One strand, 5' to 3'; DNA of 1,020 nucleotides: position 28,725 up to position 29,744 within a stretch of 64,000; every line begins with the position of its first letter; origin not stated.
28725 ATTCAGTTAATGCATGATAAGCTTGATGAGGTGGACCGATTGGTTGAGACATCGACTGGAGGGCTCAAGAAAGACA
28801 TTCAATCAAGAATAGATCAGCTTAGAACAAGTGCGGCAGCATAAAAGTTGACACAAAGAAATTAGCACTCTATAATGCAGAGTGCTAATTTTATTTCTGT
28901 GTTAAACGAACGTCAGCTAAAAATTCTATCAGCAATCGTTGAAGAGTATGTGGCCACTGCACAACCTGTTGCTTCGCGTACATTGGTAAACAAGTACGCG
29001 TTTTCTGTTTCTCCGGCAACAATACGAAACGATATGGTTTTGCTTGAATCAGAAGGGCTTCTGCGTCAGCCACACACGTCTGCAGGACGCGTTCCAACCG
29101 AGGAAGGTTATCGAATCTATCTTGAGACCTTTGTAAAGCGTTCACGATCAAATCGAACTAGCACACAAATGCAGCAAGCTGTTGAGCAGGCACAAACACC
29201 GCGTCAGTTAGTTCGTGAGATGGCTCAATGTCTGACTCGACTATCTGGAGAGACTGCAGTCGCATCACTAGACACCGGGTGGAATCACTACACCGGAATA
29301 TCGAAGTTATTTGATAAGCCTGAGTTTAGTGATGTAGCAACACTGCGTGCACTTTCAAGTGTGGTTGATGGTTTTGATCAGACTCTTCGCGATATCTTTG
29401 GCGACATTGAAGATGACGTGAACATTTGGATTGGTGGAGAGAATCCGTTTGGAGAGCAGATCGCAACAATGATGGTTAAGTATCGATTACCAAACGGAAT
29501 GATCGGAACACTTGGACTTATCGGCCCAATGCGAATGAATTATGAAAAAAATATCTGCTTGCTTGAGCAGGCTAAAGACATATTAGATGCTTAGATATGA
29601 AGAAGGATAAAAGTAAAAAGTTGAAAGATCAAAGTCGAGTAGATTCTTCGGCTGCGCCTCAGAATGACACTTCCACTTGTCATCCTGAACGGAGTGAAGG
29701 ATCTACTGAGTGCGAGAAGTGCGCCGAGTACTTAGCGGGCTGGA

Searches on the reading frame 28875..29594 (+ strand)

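Call 45: search_protein_families(library=pfam, proteins=[window:28875-29594:+], max_evalue=0.001)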
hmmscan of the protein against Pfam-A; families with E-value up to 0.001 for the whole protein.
window:28875-29594:+ (239 aa): 3 families
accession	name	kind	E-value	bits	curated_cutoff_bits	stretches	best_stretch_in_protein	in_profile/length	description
PF01628.27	HrcA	-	9.3e-19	68.7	22.2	1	82-227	77-215/215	HrcA protein C terminal domain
PF08220.18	HTH_DeoR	-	0.00013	22.1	21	1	42-70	23-51/57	DeoR-like helix-turn-helix domain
PF03444.21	HrcA_DNA-bdg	-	0.00034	20.6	21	1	10-81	2-72/79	Winged helix-turn-helix transcription repressor, HrcA DNA-binding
